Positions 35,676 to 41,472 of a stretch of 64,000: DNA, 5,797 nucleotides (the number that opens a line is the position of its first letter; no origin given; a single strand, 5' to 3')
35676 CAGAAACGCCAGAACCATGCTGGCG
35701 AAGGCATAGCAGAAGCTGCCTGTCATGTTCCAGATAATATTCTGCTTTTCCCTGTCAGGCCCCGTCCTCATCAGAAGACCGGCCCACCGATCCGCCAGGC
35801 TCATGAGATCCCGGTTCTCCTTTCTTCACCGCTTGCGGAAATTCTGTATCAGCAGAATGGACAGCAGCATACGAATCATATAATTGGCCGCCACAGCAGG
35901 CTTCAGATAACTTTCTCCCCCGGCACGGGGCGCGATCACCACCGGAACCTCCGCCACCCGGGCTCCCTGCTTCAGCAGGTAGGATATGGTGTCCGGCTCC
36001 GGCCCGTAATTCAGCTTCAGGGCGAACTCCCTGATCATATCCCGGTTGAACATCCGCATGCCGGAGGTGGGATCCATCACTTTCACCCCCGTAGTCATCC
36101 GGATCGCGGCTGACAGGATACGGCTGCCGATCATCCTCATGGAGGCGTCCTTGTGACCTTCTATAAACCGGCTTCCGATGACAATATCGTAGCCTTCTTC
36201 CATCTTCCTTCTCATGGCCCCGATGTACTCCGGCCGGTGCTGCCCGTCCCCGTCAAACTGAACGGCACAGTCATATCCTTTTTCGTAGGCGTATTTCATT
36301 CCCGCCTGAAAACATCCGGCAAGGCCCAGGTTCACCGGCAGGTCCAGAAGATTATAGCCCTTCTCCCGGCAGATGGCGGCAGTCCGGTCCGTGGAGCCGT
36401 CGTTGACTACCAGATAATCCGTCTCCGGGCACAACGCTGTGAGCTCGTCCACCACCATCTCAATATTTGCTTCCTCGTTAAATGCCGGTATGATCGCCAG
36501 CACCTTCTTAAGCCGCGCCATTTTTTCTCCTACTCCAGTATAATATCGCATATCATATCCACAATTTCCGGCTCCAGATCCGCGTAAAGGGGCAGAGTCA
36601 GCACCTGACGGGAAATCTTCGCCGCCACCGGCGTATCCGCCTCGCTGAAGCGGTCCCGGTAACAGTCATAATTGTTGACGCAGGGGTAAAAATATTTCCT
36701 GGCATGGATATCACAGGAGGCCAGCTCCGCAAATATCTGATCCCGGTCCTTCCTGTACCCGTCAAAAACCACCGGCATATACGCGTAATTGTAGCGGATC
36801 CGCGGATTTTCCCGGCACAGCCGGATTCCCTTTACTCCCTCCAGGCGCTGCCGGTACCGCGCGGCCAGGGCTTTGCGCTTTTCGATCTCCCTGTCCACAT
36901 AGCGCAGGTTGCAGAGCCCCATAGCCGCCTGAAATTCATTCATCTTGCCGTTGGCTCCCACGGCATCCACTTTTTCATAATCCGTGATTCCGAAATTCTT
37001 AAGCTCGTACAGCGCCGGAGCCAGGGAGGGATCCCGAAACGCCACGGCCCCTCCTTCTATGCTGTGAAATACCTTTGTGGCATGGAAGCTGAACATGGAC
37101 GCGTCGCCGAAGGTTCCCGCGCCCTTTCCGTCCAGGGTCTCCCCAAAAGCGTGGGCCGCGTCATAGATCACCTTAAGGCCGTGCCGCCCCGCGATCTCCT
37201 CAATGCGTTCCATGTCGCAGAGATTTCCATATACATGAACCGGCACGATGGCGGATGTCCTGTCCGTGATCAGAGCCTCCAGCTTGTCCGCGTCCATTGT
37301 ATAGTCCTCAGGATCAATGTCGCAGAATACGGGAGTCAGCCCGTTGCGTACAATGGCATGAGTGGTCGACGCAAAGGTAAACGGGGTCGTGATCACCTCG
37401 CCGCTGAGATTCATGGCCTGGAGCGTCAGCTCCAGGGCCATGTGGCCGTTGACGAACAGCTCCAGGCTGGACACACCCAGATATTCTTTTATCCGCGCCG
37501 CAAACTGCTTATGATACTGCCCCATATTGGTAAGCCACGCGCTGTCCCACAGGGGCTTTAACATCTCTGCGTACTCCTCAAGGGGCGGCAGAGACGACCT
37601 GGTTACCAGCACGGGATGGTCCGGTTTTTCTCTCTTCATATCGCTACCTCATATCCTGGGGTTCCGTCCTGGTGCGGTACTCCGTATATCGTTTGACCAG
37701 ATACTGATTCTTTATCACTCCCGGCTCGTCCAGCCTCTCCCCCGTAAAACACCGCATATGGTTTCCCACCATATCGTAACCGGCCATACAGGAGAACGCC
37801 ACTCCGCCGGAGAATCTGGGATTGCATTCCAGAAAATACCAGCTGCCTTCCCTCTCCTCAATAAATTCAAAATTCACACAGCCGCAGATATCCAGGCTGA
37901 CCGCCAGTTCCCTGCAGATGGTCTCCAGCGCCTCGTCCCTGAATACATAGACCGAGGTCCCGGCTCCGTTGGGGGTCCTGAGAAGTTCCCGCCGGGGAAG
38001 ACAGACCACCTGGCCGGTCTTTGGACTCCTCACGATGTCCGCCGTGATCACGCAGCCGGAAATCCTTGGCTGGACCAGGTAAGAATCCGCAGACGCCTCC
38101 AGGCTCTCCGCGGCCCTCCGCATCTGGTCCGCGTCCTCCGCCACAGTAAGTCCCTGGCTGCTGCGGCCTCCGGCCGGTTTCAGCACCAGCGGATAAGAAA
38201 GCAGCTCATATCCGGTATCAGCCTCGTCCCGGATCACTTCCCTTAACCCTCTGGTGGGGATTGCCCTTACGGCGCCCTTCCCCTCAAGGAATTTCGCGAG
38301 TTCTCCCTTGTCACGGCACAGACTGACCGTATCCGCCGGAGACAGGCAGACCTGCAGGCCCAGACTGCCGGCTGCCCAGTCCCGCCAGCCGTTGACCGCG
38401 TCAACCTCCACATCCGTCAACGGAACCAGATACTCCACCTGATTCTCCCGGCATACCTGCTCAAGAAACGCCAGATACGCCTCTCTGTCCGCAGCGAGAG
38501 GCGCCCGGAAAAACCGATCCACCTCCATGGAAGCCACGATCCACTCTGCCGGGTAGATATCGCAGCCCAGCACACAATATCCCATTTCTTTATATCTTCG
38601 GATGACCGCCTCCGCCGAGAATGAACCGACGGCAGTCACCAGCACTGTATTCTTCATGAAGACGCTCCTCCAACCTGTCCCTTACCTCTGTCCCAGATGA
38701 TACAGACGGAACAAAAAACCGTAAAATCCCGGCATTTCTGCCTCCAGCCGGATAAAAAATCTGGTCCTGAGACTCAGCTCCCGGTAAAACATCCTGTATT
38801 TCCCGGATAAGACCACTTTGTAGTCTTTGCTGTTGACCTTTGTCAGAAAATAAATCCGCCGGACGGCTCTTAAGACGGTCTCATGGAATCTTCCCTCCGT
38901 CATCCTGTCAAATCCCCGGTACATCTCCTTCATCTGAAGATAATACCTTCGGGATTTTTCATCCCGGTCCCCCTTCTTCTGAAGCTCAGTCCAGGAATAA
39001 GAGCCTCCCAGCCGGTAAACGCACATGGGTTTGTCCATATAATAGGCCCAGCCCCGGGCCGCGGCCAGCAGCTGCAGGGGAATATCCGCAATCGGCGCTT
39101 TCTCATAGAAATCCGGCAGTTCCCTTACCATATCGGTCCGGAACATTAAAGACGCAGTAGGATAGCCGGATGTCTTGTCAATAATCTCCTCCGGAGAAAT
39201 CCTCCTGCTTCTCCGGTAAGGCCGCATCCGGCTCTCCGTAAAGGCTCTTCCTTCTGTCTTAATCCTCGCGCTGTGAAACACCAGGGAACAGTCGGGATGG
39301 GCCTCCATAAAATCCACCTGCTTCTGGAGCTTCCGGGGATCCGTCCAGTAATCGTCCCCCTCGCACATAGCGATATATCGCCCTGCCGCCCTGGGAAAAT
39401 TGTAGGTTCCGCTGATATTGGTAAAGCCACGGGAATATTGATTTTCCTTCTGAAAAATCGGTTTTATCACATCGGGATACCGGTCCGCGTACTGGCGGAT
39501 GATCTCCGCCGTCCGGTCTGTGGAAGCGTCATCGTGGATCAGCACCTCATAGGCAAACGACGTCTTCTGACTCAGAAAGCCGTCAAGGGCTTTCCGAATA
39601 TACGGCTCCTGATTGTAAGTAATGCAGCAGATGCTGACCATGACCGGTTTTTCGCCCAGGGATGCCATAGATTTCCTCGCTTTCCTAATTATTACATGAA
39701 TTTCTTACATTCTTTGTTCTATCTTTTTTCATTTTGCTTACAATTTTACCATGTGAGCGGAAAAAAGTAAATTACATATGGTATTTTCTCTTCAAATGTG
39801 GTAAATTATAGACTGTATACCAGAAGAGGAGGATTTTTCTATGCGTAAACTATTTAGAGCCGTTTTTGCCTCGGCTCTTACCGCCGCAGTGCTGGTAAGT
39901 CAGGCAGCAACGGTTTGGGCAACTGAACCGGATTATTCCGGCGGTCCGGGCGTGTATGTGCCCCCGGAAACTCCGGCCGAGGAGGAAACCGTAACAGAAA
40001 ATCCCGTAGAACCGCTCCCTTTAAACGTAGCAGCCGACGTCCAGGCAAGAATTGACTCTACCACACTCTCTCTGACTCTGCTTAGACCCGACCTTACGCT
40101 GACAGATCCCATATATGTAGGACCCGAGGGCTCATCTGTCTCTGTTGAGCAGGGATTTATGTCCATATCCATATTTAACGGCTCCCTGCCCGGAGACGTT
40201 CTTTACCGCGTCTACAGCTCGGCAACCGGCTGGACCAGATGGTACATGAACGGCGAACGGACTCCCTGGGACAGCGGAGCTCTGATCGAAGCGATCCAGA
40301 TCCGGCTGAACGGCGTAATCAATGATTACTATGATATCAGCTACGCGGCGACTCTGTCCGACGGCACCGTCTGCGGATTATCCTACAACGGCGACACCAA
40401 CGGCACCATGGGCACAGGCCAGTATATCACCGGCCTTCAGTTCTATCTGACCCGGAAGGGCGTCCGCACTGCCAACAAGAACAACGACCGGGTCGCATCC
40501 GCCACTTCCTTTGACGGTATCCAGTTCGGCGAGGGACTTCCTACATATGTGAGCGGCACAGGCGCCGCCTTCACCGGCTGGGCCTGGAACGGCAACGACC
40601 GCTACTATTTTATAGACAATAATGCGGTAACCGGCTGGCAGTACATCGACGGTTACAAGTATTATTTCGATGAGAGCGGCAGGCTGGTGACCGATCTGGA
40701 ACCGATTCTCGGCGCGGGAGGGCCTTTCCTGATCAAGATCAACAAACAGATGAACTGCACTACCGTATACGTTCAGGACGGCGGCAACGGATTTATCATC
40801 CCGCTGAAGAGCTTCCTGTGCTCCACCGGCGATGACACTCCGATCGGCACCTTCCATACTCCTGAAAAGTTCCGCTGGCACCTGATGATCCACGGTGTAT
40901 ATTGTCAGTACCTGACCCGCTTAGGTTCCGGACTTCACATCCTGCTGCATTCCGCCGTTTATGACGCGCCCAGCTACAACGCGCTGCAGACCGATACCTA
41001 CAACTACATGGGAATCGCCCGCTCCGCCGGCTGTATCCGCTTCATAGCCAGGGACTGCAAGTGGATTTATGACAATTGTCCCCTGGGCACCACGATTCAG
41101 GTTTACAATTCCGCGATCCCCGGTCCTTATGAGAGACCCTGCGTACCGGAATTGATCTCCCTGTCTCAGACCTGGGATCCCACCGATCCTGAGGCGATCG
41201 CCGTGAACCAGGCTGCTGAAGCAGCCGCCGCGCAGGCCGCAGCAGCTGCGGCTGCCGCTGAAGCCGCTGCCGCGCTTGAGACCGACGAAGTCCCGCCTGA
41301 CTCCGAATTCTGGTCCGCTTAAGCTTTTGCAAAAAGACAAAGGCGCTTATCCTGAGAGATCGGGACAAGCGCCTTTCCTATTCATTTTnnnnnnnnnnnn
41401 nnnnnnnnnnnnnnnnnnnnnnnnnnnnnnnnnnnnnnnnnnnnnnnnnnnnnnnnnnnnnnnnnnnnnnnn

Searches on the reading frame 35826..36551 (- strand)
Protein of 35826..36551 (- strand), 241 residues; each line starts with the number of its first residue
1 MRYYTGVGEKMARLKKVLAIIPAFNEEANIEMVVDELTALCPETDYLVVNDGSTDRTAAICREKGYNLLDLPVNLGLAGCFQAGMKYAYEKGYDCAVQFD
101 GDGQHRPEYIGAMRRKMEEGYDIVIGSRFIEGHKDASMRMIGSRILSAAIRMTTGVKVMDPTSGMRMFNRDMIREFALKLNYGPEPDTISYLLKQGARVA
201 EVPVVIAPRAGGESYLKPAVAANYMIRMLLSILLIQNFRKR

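Call 24: search_protein_families(library=pfam, proteins=[window:35826-36551:-], max_evalue=0.001)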
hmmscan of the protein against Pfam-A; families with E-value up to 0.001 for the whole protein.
window:35826-36551:- (241 aa): 1 family
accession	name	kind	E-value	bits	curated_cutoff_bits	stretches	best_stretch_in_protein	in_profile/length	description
PF00535.33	Glycos_transf_2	-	4.6e-24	85.7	23.3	1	20-175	3-166/168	Glycosyl transferase family 2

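Call 73: search_protein_families(library=ncbifam, proteins=[window:35826-36551:-], max_evalue=0.00001)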
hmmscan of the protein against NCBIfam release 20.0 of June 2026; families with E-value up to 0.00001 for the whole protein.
window:35826-36551:- (241 aa): 8 families
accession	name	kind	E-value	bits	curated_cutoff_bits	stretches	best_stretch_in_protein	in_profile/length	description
NF058614.1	PPMAGASynPpgS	equivalog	5.6e-29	101.2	370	1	18-206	3-196/226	polyprenyl-phospho-N-acetylgalactosaminyl synthase PpgS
TIGR04182.1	glyco_TIGR04182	equivalog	9.6e-22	77.7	325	1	17-225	2-210/293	S-layer glycoprotein N-glycosyltransferase AglJ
NF041391.1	DPhHxTase_Halo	equivalog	2.1e-20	72.7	375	1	23-226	3-202/213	dolichyl-phosphate hexose transferase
NF047588.1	GlcsyltransPgfSStrep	equivalog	1.7e-15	57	500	1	16-177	2-168/308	glycosyltransferase PgfS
NF007986.1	PRK10714.1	equivalog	2e-14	53.4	529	1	12-225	3-219/316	undecaprenyl-phosphate 4-deoxy-4-formamido-L-arabinose transferase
TIGR03937.1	PgaC_IcaA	equivalog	1e-08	34.6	422.3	1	10-103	40-136/407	poly-beta-1,6-N-acetyl-D-glucosamine synthase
TIGR01556.1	rhamnosyltran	subfamily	2.6e-08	33.4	200.55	1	29-152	6-136/281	rhamnosyltransferase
TIGR04283.1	glyco_like_mftF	equivalog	1.6e-07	31.2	182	1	20-88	4-71/221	TIGR04283 family arsenosugar biosynthesis glycosyltransferase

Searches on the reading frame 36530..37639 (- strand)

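Call 24: search_protein_families(library=pfam, proteins=[window:36530-37639:-], max_evalue=0.001)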
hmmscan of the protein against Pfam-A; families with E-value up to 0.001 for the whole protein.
window:36530-37639:- (369 aa): 3 families
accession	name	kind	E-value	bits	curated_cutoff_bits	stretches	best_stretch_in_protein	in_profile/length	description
PF01041.23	DegT_DnrJ_EryC1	-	3.9e-101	339.3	19.8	1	22-367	6-359/360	DegT/DnrJ/EryC1/StrS aminotransferase family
PF01212.27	Beta_elim_lyase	-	6.8e-05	22.8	27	1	45-272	36-271/288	Beta-eliminating lyase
PF00155.27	Aminotran_1_2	-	0.00013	21.7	19.7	1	41-165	42-190/361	Aminotransferase class I and II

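Call 73: search_protein_families(library=ncbifam, proteins=[window:36530-37639:-], max_evalue=0.00001)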
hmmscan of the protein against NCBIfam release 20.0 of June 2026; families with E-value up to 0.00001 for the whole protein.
window:36530-37639:- (369 aa): 7 families
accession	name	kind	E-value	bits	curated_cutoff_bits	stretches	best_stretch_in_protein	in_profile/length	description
TIGR04427.1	PLP_DesI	equivalog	6.7e-90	302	650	1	7-367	18-379/390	dTDP-4-dehydro-6-deoxyglucose aminotransferase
TIGR03588.1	PseC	equivalog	3.4e-64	217.1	423.5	1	32-367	22-376/380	UDP-4-amino-4,6-dideoxy-N-acetyl-beta-L-altrosamine transaminase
TIGR04181.1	NHT_00031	hypoth_equivalog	8.1e-56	189.4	420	1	24-350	13-357/359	LegC family aminotransferase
NF008687.0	PRK11706.1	equivalog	9.8e-51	172.6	375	1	30-368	20-371/375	dTDP-4-amino-4,6-dideoxygalactose transaminase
NF008658.2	PRK11658.1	equivalog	8.7e-45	153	631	1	29-365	22-371/379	UDP-4-amino-4-deoxy-L-arabinose aminotransferase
NF011936.0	PRK15407.1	equivalog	3.4e-39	134.8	423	1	34-217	59-251/440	lipopolysaccharide biosynthesis protein RfbH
TIGR02379.1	ECA_wecE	subfamily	3.7e-37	128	434.85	1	36-368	26-372/376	dTDP-4-amino-4,6-dideoxy-D-glucose transaminase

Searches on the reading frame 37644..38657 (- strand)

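Call 24: search_protein_families(library=pfam, proteins=[window:37644-38657:-], max_evalue=0.001)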
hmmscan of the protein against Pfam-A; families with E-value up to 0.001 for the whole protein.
window:37644-38657:- (337 aa): 6 families
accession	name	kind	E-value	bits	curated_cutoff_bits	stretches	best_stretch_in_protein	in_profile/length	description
PF15632.11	ATPgrasp_Ter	-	1.3e-14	54.5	29.1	1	191-321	3-125/131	ATP-grasp in the biosynthetic pathway with Ter operon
PF02655.19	ATP-grasp_3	-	9.8e-10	39.2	23.2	1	114-284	1-159/160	ATP-grasp domain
PF02786.22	CPSase_L_D2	-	3.4e-09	37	19.8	1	243-311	140-210/211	Carbamoyl-phosphate synthase L chain, ATP binding domain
PF13535.11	ATP-grasp_4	-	0.00019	21.5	27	0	154-191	2-39/160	ATP-grasp domain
PF02222.28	ATP-grasp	-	0.00033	20.8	27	1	144-281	20-162/179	ATP-grasp domain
PF07478.18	Dala_Dala_lig_C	-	0.00034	20.6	24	0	150-211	32-93/204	D-ala D-ala ligase C-terminus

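Call 73: search_protein_families(library=ncbifam, proteins=[window:37644-38657:-], max_evalue=0.00001)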
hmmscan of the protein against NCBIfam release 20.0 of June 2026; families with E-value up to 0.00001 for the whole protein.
window:37644-38657:- (337 aa): 12 families
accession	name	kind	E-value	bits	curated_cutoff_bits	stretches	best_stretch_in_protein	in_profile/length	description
NF009402.0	PRK12767.1-1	equivalog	1.2e-31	109.8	218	1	2-303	2-297/329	carbamoyl phosphate synthase-like protein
NF009404.0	PRK12767.1-3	equivalog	2.1e-29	102.5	316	1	43-311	40-313/344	carbamoyl phosphate synthase-like protein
NF009405.0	PRK12767.1-4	equivalog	4e-25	88.5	390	1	21-307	21-291/320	carbamoyl phosphate synthase-like protein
NF009403.0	PRK12767.1-2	equivalog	1.7e-22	80.1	286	1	5-224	3-209/342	carbamoyl phosphate synthase-like protein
NF009406.0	PRK12767.1-5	equivalog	1.5e-19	70.2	271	1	46-298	45-287/327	carbamoyl phosphate synthase-like protein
NF005315.0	PRK06849.1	equivalog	1.5e-11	43.9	406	1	3-287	5-281/389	hypothetical protein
NF002563.0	PRK02186.1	subfamily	2.6e-10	39.2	625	1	99-308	92-306/890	argininosuccinate lyase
NF053643.1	Ddl_archaea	equivalog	2.8e-07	29.8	500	1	72-285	60-275/367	putative pseudomurein biosynthesis ATP-grasp protein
TIGR01369.1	CPSaseII_lrg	equivalog_domain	1e-06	26.7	1027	0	242-316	802-878/1052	carbamoyl-phosphate synthase (glutamine-hydrolyzing) large subunit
NF006367.0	PRK08591.1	subfamily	1.4e-06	27.4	597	0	243-309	254-321/451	acetyl-CoA carboxylase biotin carboxylase subunit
NF003671.0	PRK05294.1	equivalog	2.1e-06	25.6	599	0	242-319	799-880/1058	carbamoyl-phosphate synthase large subunit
TIGR00514.1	accC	equivalog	2.8e-06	26.4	626.5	0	244-309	255-321/449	acetyl-CoA carboxylase biotin carboxylase subunit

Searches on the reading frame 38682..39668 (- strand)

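Call 24: search_protein_families(library=pfam, proteins=[window:38682-39668:-], max_evalue=0.001)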
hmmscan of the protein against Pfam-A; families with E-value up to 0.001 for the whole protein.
window:38682-39668:- (328 aa): 3 families
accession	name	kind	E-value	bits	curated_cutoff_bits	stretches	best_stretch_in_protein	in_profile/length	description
PF00535.33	Glycos_transf_2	-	7.7e-21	75.2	23.3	1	12-178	1-161/168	Glycosyl transferase family 2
PF13641.12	Glyco_tranf_2_3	-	4.8e-09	37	27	1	11-227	5-219/230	Glycosyltransferase like family 2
PF10111.15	Glyco_tranf_2_2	-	5.3e-06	26.6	27.3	1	12-129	3-119/276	Glycosyltransferase like family 2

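Call 73: search_protein_families(library=ncbifam, proteins=[window:38682-39668:-], max_evalue=0.00001)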
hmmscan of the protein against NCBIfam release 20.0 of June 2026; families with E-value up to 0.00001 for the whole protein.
window:38682-39668:- (328 aa): 6 families
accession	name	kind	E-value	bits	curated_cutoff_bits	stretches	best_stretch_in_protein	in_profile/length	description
NF053739.1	GlytfEpsEBac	equivalog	3.7e-19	68.7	450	1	11-184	3-164/265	glycosyltransferase EpsE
NF047683.1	TeichurnBiosyTuaG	equivalog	5.6e-18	65.5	400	1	9-140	6-130/252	teichuronic acid biosynthesis protein TuaG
NF007482.0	PRK10073.1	equivalog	1e-11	44.4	423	1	10-107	7-97/334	glycosyltransferase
NF038302.1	EPS_HpsE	equivalog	1.1e-09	37.7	300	1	11-128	3-118/307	hormogonium polysaccharide biosynthesis glycosyltransferase HpsE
TIGR04440.1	glyco_TIGR04440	domain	3.7e-08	33.4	70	1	17-165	8-151/215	TIGR00180 family glycosyltransferase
NF050050.1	ProtGlycPglI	equivalog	1.8e-06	27.5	500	1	10-108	3-96/306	GalNAc(5)-diNAcBac-PP-undecaprenol beta-1,3-glucosyltransferase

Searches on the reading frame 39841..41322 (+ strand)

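Call 24: search_protein_families(library=pfam, proteins=[window:39841-41322:+], max_evalue=0.001)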
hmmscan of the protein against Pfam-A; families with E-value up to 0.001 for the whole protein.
window:39841-41322:+ (493 aa): 3 families
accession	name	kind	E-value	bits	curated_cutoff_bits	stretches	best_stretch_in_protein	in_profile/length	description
PF03734.19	YkuD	-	3.6e-11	44.3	23.4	1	297-421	3-146/146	L,D-transpeptidase catalytic domain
PF19127.6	Choline_bind_3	-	7.3e-06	26.3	27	1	263-285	1-23/47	Choline-binding repeat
PF01473.26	Choline_bind_1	-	0.00016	22.3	20.5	1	264-281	1-18/19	Putative cell wall binding repeat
